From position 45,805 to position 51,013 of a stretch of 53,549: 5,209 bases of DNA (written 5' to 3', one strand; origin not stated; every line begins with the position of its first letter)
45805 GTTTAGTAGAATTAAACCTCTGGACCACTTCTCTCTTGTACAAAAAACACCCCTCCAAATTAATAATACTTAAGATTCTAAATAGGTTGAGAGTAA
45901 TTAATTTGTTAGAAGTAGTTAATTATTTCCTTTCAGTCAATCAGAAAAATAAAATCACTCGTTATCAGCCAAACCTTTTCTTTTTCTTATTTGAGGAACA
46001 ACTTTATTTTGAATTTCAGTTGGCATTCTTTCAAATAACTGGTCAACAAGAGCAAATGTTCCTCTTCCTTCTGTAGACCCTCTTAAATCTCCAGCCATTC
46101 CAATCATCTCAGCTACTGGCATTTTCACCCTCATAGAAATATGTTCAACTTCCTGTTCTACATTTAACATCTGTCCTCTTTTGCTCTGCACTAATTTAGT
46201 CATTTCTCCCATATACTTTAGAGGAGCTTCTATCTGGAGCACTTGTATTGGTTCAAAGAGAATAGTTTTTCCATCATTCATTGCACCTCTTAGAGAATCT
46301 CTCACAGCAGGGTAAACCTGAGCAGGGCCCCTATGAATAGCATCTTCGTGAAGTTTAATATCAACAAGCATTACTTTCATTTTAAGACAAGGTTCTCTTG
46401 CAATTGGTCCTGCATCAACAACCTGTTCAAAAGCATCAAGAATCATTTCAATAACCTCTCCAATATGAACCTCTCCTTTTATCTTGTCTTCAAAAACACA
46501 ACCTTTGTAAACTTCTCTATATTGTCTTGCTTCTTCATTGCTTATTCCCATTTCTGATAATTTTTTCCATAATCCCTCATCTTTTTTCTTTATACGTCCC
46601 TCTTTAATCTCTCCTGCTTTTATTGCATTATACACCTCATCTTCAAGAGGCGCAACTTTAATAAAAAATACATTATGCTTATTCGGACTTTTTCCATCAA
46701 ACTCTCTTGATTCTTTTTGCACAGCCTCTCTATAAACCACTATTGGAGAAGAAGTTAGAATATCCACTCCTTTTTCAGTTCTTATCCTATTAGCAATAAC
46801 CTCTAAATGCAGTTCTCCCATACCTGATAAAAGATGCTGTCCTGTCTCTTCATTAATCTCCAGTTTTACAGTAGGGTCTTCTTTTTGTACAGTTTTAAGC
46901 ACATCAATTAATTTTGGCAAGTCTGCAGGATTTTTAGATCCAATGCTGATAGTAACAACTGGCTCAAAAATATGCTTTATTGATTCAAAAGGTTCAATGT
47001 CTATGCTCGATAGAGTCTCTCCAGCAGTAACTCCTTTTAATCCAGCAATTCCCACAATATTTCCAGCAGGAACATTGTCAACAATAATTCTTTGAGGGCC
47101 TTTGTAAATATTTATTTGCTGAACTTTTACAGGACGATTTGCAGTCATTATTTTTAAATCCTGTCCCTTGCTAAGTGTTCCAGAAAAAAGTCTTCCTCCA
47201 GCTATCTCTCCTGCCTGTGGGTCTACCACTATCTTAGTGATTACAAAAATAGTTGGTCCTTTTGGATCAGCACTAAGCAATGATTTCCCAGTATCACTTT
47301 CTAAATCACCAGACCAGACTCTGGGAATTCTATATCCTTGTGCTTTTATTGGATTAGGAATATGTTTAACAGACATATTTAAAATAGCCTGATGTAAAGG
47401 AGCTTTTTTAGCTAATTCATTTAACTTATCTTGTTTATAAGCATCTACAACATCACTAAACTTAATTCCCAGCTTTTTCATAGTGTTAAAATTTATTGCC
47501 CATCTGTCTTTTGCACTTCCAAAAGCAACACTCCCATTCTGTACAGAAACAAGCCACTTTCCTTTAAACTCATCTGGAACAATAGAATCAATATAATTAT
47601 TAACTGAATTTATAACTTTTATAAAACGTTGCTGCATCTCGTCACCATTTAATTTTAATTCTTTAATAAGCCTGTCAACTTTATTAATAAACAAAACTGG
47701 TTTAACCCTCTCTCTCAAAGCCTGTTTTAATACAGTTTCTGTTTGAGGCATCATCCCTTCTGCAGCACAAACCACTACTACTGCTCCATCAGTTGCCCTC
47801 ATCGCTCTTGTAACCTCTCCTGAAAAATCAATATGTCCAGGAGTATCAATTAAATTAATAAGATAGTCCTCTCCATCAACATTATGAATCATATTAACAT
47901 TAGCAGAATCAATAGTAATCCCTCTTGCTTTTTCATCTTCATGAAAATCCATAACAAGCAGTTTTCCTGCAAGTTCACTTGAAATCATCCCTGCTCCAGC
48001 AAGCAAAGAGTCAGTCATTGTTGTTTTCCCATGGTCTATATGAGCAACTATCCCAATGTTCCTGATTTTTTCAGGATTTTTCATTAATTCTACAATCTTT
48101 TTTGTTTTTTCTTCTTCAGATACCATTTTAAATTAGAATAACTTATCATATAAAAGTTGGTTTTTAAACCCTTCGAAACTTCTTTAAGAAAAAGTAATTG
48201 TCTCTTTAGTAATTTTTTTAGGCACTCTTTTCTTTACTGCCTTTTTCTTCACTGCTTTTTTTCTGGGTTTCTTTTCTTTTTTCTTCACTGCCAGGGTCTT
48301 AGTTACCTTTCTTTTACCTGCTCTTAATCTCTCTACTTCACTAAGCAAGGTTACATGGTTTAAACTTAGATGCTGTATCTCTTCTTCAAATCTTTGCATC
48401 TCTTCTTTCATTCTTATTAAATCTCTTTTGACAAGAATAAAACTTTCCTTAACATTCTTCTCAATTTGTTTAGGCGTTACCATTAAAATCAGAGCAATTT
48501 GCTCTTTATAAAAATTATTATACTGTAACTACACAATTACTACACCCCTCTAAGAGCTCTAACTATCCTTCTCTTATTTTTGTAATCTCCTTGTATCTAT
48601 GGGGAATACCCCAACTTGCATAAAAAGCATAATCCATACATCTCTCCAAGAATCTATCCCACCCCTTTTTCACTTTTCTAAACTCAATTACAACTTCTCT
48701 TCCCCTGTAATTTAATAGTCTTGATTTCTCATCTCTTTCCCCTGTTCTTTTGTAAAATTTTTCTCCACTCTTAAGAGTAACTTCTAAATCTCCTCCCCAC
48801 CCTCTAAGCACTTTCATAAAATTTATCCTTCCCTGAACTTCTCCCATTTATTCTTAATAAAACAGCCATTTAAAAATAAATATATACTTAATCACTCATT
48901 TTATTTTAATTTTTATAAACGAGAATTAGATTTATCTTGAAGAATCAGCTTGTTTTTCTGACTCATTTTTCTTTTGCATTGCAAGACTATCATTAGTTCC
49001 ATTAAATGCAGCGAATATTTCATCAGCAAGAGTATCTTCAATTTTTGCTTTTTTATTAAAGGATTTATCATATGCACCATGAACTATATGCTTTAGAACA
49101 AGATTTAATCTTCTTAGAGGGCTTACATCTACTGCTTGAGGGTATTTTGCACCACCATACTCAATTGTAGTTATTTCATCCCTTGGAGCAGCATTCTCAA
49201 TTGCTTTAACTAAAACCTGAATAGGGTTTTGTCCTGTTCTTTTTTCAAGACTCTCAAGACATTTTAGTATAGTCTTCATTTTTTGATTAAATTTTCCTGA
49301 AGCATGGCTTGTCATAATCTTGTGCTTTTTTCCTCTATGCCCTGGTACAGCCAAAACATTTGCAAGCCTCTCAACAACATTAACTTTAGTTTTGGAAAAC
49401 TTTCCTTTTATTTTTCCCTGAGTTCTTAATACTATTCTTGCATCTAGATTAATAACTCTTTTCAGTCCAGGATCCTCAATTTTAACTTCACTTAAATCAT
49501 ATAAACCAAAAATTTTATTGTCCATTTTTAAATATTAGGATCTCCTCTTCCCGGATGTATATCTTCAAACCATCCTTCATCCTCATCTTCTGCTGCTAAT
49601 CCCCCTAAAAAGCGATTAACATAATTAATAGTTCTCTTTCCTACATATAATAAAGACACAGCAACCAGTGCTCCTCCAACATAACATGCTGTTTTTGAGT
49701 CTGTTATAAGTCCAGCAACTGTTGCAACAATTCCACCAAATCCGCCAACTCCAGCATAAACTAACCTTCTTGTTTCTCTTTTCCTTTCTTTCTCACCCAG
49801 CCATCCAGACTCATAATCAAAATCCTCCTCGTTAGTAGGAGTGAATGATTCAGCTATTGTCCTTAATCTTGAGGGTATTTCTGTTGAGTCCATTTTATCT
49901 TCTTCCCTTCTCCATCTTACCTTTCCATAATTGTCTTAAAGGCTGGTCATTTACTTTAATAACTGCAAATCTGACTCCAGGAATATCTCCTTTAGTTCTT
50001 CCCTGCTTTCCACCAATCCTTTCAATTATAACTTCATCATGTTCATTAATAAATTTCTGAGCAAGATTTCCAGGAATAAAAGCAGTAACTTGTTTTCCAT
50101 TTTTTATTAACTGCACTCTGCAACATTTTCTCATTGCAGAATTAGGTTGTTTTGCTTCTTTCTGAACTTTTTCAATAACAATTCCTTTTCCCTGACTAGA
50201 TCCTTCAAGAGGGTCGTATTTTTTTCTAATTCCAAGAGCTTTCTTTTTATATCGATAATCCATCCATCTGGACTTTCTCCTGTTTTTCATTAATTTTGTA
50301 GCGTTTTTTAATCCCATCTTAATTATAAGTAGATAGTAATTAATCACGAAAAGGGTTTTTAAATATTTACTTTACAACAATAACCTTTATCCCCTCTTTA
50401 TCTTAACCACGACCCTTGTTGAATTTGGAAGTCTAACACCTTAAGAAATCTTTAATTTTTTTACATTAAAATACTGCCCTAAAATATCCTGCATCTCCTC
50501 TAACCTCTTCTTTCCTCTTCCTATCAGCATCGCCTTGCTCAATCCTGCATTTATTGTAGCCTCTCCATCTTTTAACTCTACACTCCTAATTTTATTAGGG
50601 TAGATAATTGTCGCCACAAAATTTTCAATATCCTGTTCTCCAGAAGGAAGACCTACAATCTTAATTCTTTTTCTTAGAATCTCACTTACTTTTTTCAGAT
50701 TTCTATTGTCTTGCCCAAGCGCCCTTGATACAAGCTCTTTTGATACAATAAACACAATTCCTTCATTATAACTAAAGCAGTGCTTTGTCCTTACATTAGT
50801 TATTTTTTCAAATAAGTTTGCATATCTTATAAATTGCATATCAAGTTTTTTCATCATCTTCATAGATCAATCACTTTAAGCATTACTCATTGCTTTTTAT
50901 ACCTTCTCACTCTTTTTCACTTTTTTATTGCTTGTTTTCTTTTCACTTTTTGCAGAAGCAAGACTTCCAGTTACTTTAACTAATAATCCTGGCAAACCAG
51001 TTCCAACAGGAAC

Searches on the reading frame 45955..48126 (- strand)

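Call 6: search_protein_families(library=pfam, proteins=[window:45955-48126:-])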
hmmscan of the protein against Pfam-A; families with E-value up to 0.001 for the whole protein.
window:45955-48126:- (723 aa): 6 families
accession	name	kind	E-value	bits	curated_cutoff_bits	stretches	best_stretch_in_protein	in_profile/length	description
PF00009.33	GTP_EFTU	-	2.4e-56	190.8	26.5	1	19-250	1-180/188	Elongation factor Tu GTP binding domain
PF14492.12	EFG_III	-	1.1e-22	80.3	27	1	388-458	3-73/75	Elongation Factor G, domain III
PF03764.24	EFG_IV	-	3.8e-18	65.9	24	1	512-619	9-120/121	Elongation factor G, domain IV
PF00679.30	EFG_C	-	6.3e-18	65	27.9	1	623-708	2-88/89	Elongation factor G C-terminus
PF03144.31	GTP_EFTU_D2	-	2.9e-13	50.5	30.3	1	306-372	1-72/73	Elongation factor Tu domain 2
PF22042.2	EF-G_D2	-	1.8e-12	47.6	27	1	295-374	5-83/84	Elongation factor G domain 2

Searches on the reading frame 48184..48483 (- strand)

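Call 6: search_protein_families(library=pfam, proteins=[window:48184-48483:-])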
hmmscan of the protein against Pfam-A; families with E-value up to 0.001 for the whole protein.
window:48184-48483:- (99 aa): 0 families

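Call 28: search_protein_families(library=ncbifam, proteins=[window:48184-48483:-], max_evalue=0.01)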
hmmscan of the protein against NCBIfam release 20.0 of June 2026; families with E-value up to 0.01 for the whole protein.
window:48184-48483:- (99 aa): 0 families

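Call 29: search_protein_families(library=pfam, proteins=[window:48184-48483:-], max_evalue=1)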
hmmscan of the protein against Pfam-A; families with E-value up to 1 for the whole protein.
window:48184-48483:- (99 aa): 4 families
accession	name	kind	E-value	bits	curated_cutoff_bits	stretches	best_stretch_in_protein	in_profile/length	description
PF14161.11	FAM110_N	-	0.036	14.8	22.2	1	47-90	36-80/115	Centrosome-associated N terminus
PF06156.18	YabA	-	0.044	14.8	30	1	21-81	9-69/103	Initiation control protein YabA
PF17675.6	APG6_N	-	0.084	13.8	45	1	19-77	44-96/132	Apg6 coiled-coil region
PF02403.27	Seryl_tRNA_N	-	0.7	10.6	28.2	0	17-89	13-85/108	Seryl-tRNA synthetase N-terminal domain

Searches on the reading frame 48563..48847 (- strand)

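Call 6: search_protein_families(library=pfam, proteins=[window:48563-48847:-])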
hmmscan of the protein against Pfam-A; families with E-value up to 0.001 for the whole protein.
window:48563-48847:- (94 aa): 0 families

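Call 28: search_protein_families(library=ncbifam, proteins=[window:48563-48847:-], max_evalue=0.01)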
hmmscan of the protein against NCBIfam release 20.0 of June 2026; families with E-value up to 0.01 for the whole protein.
window:48563-48847:- (94 aa): 0 families

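Call 29: search_protein_families(library=pfam, proteins=[window:48563-48847:-], max_evalue=1)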
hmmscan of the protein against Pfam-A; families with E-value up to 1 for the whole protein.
window:48563-48847:- (94 aa): 1 family
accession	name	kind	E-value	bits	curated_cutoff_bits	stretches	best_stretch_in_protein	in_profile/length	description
PF05071.21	NDUFA12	-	0.047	14.9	23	1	26-75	8-57/98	NADH ubiquinone oxidoreductase subunit NDUFA12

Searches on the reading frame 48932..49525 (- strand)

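Call 6: search_protein_families(library=pfam, proteins=[window:48932-49525:-])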
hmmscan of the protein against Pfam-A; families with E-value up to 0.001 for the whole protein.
window:48932-49525:- (197 aa): 1 family
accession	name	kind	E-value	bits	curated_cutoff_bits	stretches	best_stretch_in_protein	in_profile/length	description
PF00177.27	Ribosomal_S7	-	2.4e-31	108.7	24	1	46-197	20-148/148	Ribosomal protein S7p/S5e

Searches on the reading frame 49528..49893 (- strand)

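Call 6: search_protein_families(library=pfam, proteins=[window:49528-49893:-])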
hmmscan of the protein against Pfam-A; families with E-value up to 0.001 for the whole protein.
window:49528-49893:- (121 aa): 0 families

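Call 28: search_protein_families(library=ncbifam, proteins=[window:49528-49893:-], max_evalue=0.01)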
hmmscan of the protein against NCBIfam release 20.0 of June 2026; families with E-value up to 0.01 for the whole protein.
window:49528-49893:- (121 aa): 0 families

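Call 29: search_protein_families(library=pfam, proteins=[window:49528-49893:-], max_evalue=1)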
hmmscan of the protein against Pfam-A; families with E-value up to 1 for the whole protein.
window:49528-49893:- (121 aa): 2 families
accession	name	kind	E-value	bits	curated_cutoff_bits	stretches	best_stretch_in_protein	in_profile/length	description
PF11239.13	DUF3040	-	0.0062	17.2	24.7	1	36-82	36-82/84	Protein of unknown function (DUF3040)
PF24363.1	DUF7519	-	0.27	11.6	27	1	46-88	28-70/155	Family of unknown function (DUF7519)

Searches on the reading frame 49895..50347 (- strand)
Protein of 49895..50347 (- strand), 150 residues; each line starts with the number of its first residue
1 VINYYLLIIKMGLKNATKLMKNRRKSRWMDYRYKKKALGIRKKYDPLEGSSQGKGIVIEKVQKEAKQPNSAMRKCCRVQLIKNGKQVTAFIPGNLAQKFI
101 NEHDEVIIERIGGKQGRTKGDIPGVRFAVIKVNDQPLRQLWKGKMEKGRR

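Call 6: search_protein_families(library=pfam, proteins=[window:49895-50347:-])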
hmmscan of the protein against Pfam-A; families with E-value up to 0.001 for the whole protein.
window:49895-50347:- (150 aa): 1 family
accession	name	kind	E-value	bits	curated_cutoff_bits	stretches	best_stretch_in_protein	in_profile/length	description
PF00164.32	Ribosom_S12_S23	-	1.1e-41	141.5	22.3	1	41-149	2-109/110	Ribosomal protein S12/S23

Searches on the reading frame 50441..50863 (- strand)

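Call 6: search_protein_families(library=pfam, proteins=[window:50441-50863:-])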
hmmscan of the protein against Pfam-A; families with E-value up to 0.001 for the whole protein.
window:50441-50863:- (140 aa): 2 families
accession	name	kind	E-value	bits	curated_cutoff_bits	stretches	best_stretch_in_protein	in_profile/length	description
PF07650.23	KH_2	-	0.00035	20.8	22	0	17-68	6-59/78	KH domain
PF13184.12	KH_5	-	0.00072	20.1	27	0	36-96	5-68/69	NusA-like KH domain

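Call 28: search_protein_families(library=ncbifam, proteins=[window:50441-50863:-], max_evalue=0.01)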
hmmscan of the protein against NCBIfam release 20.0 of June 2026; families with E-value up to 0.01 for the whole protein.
window:50441-50863:- (140 aa): 4 families
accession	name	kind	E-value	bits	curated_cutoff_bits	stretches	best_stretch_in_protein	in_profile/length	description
TIGR01952.1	nusA_arch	equivalog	1.4e-18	67.6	74.35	1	5-139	3-140/141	NusA-like transcription termination signal-binding factor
NF006261.0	PRK08406.1-5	equivalog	1.4e-11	44.3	231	1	6-139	4-139/173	transcription elongation factor NusA-like protein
NF006258.0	PRK08406.1-2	equivalog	1.4e-08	35.2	243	1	7-139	6-140/142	transcription elongation factor NusA-like protein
NF005013.0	PRK06418.1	equivalog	2.5e-05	24.1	175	1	21-129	48-154/166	transcription elongation factor NusA-like protein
